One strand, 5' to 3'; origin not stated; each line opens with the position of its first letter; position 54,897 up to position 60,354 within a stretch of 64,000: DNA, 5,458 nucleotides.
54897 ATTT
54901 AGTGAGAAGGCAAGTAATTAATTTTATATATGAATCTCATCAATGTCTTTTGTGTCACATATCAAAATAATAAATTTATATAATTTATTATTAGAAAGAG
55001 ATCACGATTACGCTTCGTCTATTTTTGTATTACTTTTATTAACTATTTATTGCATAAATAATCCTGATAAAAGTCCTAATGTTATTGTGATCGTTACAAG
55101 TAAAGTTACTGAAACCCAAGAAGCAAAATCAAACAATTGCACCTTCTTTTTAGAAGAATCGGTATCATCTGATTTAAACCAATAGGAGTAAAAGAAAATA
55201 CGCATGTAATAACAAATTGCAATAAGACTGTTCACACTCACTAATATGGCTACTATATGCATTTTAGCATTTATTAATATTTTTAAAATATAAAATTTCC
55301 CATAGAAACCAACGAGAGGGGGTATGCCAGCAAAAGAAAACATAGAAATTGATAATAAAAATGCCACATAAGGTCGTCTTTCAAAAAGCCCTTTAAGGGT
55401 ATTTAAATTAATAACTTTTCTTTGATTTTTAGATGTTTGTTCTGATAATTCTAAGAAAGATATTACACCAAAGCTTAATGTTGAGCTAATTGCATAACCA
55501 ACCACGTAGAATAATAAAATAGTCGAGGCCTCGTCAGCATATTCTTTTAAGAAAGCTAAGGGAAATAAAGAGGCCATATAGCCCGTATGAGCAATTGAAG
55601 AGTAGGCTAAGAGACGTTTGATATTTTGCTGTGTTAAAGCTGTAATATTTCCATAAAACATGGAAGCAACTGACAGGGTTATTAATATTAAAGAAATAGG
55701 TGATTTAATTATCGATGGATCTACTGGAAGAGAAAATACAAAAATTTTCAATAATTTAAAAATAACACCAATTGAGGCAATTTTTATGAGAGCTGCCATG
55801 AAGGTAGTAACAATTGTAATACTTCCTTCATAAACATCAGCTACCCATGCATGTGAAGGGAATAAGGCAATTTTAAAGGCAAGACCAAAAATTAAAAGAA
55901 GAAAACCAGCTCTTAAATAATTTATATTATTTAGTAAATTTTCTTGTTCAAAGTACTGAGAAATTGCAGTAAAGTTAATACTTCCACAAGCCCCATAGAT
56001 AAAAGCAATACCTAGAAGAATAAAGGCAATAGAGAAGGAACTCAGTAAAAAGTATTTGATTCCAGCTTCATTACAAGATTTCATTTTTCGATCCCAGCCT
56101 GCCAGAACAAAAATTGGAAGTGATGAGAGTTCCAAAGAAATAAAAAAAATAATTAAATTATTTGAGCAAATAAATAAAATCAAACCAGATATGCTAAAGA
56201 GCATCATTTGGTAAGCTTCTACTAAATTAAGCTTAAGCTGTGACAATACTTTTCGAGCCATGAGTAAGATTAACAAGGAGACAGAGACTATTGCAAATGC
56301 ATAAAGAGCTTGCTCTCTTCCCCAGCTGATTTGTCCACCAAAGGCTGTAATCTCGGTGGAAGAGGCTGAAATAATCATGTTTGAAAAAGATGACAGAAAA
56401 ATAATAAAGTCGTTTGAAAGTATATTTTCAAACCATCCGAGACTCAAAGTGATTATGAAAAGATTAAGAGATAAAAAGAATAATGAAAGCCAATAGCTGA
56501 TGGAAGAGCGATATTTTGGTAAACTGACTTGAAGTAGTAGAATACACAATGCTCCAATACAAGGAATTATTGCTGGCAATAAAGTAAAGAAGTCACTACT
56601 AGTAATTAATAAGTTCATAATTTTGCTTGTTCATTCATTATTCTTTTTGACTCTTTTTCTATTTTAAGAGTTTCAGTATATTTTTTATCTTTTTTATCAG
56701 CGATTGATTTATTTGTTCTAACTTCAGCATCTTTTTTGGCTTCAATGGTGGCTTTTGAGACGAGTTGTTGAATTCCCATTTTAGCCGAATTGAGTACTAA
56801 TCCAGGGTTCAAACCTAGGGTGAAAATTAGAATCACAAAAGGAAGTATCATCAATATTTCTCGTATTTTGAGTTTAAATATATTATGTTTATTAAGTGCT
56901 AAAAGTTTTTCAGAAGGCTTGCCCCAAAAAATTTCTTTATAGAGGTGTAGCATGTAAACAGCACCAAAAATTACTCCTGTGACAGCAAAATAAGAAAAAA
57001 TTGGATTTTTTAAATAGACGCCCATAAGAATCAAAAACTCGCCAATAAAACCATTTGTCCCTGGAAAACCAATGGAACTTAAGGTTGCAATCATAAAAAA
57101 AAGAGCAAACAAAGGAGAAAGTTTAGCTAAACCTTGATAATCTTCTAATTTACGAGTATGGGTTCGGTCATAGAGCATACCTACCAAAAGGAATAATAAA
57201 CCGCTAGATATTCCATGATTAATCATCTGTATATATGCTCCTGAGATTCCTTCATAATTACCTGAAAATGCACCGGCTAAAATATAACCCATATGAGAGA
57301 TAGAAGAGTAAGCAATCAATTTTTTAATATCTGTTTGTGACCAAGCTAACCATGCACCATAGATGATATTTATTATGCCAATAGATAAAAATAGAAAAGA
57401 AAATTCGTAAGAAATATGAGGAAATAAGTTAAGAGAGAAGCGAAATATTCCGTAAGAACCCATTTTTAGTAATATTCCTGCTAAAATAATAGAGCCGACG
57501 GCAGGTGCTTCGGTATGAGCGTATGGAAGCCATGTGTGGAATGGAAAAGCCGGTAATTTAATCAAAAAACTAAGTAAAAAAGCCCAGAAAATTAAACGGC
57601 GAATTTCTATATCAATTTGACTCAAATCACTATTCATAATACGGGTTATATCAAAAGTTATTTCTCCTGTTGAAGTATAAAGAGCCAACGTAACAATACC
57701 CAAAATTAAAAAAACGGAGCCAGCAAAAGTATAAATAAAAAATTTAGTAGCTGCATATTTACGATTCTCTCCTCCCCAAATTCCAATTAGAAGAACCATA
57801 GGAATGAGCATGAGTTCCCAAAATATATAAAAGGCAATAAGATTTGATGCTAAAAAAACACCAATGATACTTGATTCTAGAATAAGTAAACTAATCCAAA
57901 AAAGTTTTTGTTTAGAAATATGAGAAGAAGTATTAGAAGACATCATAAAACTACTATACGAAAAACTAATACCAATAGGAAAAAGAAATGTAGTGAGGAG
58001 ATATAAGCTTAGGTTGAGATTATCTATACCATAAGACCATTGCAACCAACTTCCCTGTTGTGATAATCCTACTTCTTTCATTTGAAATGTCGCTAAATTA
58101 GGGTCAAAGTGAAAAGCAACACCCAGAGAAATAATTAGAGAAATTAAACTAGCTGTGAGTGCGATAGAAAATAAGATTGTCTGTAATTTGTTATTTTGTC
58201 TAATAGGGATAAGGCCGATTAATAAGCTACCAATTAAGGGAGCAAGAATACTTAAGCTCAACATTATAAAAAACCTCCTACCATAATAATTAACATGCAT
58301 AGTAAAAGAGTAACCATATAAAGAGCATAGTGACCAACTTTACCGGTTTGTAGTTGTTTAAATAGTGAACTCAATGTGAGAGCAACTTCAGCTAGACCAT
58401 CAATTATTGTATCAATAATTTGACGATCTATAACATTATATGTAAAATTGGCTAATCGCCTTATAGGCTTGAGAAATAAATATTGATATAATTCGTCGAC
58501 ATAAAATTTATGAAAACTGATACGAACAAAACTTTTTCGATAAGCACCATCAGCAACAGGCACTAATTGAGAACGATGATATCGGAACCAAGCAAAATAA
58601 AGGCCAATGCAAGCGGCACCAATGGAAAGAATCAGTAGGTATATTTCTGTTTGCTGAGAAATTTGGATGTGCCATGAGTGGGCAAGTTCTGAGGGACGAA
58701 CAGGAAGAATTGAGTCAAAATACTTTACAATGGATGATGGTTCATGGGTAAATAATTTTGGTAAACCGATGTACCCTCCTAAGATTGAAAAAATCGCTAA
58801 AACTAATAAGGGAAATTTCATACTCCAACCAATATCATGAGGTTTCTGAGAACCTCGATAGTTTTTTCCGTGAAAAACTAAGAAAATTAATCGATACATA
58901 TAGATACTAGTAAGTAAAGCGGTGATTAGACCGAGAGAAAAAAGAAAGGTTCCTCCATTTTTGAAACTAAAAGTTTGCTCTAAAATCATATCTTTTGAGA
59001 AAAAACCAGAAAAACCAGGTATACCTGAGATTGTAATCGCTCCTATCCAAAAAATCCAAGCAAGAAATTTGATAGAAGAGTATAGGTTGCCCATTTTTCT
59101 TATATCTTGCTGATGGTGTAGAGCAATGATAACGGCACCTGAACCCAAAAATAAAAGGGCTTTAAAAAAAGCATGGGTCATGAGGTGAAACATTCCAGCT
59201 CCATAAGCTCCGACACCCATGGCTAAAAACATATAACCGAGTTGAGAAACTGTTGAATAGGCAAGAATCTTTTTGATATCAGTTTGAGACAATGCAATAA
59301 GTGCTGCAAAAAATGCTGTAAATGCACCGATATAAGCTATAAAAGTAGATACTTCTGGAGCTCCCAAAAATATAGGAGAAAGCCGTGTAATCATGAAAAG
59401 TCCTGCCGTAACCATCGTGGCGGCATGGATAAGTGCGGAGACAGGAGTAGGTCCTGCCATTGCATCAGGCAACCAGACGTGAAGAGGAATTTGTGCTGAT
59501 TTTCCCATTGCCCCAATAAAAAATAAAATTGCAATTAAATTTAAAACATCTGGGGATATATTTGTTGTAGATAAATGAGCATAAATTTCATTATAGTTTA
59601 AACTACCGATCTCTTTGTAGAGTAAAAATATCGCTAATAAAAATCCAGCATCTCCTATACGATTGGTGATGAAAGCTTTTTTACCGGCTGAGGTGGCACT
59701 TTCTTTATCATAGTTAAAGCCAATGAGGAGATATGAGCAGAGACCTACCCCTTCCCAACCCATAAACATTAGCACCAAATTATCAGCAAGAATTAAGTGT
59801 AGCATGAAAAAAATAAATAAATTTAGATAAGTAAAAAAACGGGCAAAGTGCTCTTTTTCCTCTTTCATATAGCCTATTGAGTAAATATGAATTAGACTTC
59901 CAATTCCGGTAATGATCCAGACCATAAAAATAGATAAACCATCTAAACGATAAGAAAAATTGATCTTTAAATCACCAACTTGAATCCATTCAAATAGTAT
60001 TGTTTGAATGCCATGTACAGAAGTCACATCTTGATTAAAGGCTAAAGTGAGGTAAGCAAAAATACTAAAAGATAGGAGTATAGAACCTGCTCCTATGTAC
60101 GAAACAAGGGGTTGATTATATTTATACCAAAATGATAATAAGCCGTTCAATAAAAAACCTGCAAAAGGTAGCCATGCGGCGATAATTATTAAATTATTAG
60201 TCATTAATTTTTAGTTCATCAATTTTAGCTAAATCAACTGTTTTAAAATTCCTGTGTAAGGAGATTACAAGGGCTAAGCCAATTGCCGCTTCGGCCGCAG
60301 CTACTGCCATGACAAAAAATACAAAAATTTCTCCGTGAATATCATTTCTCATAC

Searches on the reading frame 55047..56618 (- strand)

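Call 66: search_protein_families(library=pfam, proteins=[window:55047-56618:-], max_evalue=1e-10)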
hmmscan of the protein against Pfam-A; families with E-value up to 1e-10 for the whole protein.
window:55047-56618:- (523 aa): 1 family
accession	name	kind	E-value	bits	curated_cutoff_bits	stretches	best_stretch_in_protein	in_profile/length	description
PF00361.26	Proton_antipo_M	-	4e-58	197.4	21.5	1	152-466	1-293/294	NADH:quinone oxidoreductase/Mrp antiporter, TM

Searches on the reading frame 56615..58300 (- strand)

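Call 66: search_protein_families(library=pfam, proteins=[window:56615-58300:-], max_evalue=1e-10)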
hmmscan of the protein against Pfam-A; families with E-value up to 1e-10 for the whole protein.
window:56615-58300:- (561 aa): 1 family
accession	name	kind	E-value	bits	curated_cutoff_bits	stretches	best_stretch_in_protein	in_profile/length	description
PF00361.26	Proton_antipo_M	-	3.8e-81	272.9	21.5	1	151-444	1-292/294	NADH:quinone oxidoreductase/Mrp antiporter, TM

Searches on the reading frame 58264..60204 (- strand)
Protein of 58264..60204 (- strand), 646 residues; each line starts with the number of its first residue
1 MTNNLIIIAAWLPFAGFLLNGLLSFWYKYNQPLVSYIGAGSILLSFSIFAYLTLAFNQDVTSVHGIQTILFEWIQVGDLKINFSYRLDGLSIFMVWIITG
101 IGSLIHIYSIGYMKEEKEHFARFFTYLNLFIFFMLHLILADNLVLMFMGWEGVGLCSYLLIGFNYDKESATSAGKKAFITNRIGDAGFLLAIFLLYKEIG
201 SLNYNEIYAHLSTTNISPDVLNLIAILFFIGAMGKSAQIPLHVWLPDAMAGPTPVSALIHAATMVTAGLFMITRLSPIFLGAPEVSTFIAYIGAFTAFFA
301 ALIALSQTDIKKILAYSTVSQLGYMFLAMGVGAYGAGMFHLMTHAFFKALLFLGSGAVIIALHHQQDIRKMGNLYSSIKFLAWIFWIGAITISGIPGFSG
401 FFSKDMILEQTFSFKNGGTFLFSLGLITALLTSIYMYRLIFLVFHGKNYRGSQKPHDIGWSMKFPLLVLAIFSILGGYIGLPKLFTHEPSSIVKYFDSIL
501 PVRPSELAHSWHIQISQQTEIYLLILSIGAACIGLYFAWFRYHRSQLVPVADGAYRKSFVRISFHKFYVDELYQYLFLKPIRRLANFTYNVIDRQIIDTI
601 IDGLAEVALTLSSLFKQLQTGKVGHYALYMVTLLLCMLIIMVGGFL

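Call 66: search_protein_families(library=pfam, proteins=[window:58264-60204:-], max_evalue=1e-10)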
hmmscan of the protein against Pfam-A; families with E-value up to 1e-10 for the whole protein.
window:58264-60204:- (646 aa): 2 families
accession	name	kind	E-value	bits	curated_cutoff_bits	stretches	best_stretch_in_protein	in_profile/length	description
PF00361.26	Proton_antipo_M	-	2.6e-85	286.6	21.5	1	140-432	1-294/294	NADH:quinone oxidoreductase/Mrp antiporter, TM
PF00662.26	Proton_antipo_N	-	5.8e-22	77.8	24.5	1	73-124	1-51/51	NADH-Ubiquinone oxidoreductase (complex I), chain 5 N-terminus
